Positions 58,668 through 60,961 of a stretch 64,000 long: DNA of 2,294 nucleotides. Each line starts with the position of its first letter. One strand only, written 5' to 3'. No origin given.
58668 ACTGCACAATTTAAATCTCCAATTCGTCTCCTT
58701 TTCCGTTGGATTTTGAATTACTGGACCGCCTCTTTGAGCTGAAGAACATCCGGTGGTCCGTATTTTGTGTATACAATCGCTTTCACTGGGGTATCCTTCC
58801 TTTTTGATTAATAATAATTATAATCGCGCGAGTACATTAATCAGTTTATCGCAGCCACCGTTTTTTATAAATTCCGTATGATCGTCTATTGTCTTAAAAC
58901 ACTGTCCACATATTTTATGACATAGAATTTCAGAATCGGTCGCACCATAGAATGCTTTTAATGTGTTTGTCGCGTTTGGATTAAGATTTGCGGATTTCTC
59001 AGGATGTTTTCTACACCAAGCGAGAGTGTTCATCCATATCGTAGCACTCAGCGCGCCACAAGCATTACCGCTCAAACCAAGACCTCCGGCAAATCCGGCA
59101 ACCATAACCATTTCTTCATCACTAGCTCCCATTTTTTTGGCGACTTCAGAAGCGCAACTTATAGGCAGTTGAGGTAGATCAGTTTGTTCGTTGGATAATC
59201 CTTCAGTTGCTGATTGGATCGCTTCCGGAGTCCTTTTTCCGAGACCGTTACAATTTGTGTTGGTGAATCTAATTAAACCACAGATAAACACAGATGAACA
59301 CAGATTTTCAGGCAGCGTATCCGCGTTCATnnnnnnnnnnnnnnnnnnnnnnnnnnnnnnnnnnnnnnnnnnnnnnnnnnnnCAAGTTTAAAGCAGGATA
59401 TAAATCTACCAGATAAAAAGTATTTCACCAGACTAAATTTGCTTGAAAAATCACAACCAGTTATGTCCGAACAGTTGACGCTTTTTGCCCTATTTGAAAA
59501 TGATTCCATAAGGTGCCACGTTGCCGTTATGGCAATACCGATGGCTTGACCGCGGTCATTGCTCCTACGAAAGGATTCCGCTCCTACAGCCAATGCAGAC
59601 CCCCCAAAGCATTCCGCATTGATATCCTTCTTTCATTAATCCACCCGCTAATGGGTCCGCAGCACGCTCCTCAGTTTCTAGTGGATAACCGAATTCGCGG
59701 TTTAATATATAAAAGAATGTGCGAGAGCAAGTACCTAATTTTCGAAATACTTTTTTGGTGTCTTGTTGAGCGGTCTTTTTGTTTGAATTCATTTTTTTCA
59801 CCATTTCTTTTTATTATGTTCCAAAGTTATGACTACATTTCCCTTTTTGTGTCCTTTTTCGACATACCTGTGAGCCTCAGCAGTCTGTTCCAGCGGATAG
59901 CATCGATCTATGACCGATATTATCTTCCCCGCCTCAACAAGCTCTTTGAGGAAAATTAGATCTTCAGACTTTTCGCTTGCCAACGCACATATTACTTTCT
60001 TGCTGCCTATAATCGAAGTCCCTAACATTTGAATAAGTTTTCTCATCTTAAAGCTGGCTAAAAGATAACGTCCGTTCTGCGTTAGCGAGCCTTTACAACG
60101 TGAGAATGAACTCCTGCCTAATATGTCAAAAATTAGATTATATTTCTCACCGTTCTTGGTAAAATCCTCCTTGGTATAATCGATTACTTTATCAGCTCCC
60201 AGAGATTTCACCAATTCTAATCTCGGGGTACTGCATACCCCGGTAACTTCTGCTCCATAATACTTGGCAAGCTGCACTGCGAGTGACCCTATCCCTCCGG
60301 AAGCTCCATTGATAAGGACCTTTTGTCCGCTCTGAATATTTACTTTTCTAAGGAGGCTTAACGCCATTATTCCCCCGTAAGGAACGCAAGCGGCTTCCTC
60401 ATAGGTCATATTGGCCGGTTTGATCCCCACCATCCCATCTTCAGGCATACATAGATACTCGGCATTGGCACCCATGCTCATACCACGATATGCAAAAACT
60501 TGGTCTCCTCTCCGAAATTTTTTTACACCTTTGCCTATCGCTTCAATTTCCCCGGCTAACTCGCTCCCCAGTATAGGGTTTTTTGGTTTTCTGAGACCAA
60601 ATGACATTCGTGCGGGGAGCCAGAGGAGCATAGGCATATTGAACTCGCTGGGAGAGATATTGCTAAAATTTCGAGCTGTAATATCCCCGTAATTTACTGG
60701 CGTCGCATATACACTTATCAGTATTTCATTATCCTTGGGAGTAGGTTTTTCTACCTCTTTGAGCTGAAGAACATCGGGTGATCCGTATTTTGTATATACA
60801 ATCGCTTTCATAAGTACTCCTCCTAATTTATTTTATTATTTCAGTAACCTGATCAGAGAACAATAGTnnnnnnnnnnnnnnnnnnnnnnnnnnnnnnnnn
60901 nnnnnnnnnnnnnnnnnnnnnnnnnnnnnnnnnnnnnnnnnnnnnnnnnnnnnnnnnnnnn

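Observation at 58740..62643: Tandem triplication of an oxidoreductase + C_GCAxxG_C_C cassette in three different states of decay or fusion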

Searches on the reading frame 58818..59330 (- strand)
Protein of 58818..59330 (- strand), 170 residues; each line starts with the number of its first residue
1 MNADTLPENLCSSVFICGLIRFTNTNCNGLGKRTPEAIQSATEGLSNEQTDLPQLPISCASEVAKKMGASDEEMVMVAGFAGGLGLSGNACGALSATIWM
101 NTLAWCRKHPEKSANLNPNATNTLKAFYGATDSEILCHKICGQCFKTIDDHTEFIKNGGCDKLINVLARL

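Call 4: search_protein_families(library=pfam, proteins=[window:58818-59330:-], max_evalue=0.01)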
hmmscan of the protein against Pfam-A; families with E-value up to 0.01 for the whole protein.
window:58818-59330:- (170 aa): 1 family
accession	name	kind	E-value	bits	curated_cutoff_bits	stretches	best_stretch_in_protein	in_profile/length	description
PF09719.15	C_GCAxxG_C_C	-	3.3e-09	37.3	27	1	61-168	9-112/118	Putative redox-active protein (C_GCAxxG_C_C)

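Call 25: search_protein_families(library=ncbifam, proteins=[P0140], max_evalue=0.01)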
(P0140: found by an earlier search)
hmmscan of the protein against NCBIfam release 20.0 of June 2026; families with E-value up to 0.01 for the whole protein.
P0140 (288 aa): 3 families
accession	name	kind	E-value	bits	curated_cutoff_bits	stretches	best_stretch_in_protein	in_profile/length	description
TIGR01909.1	C_GCAxxG_C_C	subfamily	3.9e-14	52.8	47.4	2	21-116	3-92/120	C-GCAxxG-C-C family (seleno)protein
NF045669.1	DVU1555_fam_CGA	exception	3.8e-13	49.3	103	2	42-116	37-114/140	DVU_1555 family C-GCAxxG-C-C protein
NF045501.1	HUGP_GUXX-star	exception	2e-07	30.8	325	1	20-123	23-130/236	HUGP/GUXX-star fusion selenoprotein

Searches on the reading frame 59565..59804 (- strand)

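Call 4: search_protein_families(library=pfam, proteins=[window:59565-59804:-], max_evalue=0.01)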
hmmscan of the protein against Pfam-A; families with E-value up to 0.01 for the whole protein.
window:59565-59804:- (79 aa): 1 family
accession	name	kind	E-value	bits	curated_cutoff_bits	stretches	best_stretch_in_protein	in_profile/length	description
PF09719.15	C_GCAxxG_C_C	-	8.4e-05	23.1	27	1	25-71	2-48/118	Putative redox-active protein (C_GCAxxG_C_C)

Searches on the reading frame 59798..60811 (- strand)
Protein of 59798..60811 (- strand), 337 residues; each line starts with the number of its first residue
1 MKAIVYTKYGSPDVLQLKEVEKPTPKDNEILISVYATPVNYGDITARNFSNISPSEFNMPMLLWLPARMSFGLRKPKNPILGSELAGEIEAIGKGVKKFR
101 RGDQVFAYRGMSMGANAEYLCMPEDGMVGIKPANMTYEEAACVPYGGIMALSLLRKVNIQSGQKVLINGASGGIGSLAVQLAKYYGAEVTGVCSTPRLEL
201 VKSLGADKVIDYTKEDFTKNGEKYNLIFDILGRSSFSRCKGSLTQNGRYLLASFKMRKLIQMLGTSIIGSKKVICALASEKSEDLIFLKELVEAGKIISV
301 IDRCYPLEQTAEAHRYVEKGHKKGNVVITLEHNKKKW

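Call 4: search_protein_families(library=pfam, proteins=[window:59798-60811:-], max_evalue=0.01)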
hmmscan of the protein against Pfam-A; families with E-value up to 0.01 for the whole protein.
window:59798-60811:- (337 aa): 3 families
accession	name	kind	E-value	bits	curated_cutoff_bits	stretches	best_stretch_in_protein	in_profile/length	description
PF13602.12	ADH_zinc_N_2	-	7.4e-24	85.6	27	1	204-328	1-134/134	Zinc-binding dehydrogenase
PF00107.32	ADH_zinc_N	-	4e-15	56.4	31.8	1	173-262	1-97/129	Zinc-binding dehydrogenase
PF08240.17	ADH_N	-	1.1e-10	42.2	23.5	1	27-130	2-102/104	Alcohol dehydrogenase GroES-like domain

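Call 13: find_encoding_contigs(protein=window:59798-60811:-, flank=8000)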
Protein window:59798-60811:- (337 aa): 2 contigs read that carry it; 1 place shown.
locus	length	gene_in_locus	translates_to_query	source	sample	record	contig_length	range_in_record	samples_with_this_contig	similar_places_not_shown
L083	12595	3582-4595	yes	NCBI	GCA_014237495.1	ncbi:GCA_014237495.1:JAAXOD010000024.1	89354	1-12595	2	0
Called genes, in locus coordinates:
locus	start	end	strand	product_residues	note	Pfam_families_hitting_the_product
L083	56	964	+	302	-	PF11867:T1RH-like_C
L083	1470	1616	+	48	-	PF28505:DUF1699_N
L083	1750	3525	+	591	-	PF08240:ADH_N, PF00107:ADH_zinc_N, PF13602:ADH_zinc_N_2, PF09719:C_GCAxxG_C_C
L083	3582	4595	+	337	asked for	PF08240:ADH_N, PF00107:ADH_zinc_N, PF13602:ADH_zinc_N_2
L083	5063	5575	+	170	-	PF09719:C_GCAxxG_C_C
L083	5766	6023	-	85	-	PF05016:ParE_toxin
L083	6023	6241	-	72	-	PF24434:DUF7557 (weak)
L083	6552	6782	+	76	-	PF01037:AsnC_trans_reg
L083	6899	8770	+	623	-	PF02518:HATPase_c, PF13589:HATPase_c_3, PF09239:Topo-VIb_trans, PF18000:Top6b_C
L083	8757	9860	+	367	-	PF04406:TP6A_N, PF20768:Topo_VI_alpha, PF21180:TOP6A-Spo11_Toprim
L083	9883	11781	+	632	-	PF02518:HATPase_c, PF00204:DNA_gyraseB, PF01751:Toprim, PF00986:DNA_gyraseB_C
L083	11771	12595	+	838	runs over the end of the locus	PF00521:DNA_topoisoIV, PF03989:DNA_gyraseA_C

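Call 25: search_protein_families(library=ncbifam, proteins=[P0140, window:59798-60811:-], max_evalue=0.01)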
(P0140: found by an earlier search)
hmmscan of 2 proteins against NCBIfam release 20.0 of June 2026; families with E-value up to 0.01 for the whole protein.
P0140 (288 aa): 3 families
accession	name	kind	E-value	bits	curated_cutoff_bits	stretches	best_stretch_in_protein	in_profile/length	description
TIGR01909.1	C_GCAxxG_C_C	subfamily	3.9e-14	52.8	47.4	2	21-116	3-92/120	C-GCAxxG-C-C family (seleno)protein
NF045669.1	DVU1555_fam_CGA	exception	3.8e-13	49.3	103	2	42-116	37-114/140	DVU_1555 family C-GCAxxG-C-C protein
NF045501.1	HUGP_GUXX-star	exception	2e-07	30.8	325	1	20-123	23-130/236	HUGP/GUXX-star fusion selenoprotein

window:59798-60811:- (337 aa): 27 families (the best 25 are shown)
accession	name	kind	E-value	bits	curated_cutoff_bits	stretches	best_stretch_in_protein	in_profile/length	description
TIGR02824.1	quinone_pig3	subfamily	1.6e-47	162.1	296.8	2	76-329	56-324/325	putative NAD(P)H quinone oxidoreductase, PIG3 family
NF010344.0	PRK13771.1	subfamily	2.9e-33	115.3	349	2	114-330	116-333/334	putative alcohol dehydrogenase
TIGR01751.1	crot-CoA-red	equivalog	5.8e-32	110.9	378.55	3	112-221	138-250/398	crotonyl-CoA carboxylase/reductase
NF041172.1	AcrlCoa_red_Thmprot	equivalog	8.1e-28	97.3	500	1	116-329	118-333/334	acryloyl-CoA reductase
NF008024.0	PRK10754.1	subfamily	7.8e-27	94.1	348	1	81-254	61-238/327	NADPH:quinone reductase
TIGR02817.1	adh_fam_1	subfamily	1.7e-26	93.4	284.05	1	10-215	12-204/336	zinc-binding alcohol dehydrogenase family protein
NF003808.0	PRK05396.1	equivalog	5.2e-19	68.3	380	1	113-223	118-226/341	L-threonine 3-dehydrogenase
TIGR02823.1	oxido_YhdH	subfamily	1.8e-15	56.6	297.25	1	80-247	59-236/324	acrylyl-CoA reductase family protein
TIGR00692.1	tdh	equivalog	4.6e-15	55.5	458.35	1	114-259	117-267/340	L-threonine 3-dehydrogenase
NF047908.1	AldhRedAhr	equivalog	2.8e-14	52.7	470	1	132-328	137-333/335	NADPH-dependent aldehyde reductase Ahr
NF041097.1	keto_inos_dh_IolM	equivalog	3e-13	49.2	450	2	114-217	151-263/389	scyllo-inosose 3-dehydrogenase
NF041183.1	Pks2_ls1_myc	equivalog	1.5e-11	41.9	2400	1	76-219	1461-1603/2086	sulfolipid-1 biosynthesis phthioceranic/hydroxyphthioceranic acid synthase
NF006940.0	PRK09422.1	equivalog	1.5e-10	40.6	344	1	117-332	118-337/338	alcohol dehydrogenase AdhP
TIGR01202.1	bchC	equivalog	7.9e-10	38.3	291.25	1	80-298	61-275/308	chlorophyll synthesis pathway protein BchC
NF051456.1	acrylyl_AcuI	equivalog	1.4e-09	37.3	440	1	82-235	62-224/325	acrylyl-CoA reductase (NADPH)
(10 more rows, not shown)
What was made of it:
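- On C_GCAxxG_C_C (PF09719 / TIGR01909): TIGR01909 49.2 bits against 47.4 (call 25).
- Closest known: Quinone-oxidoreductase / zeta-crystallin / PIG3-type members of the MDR superfamily. Same: The best NCBIfam similarity is to TIGR02824 (calls 4, 25).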
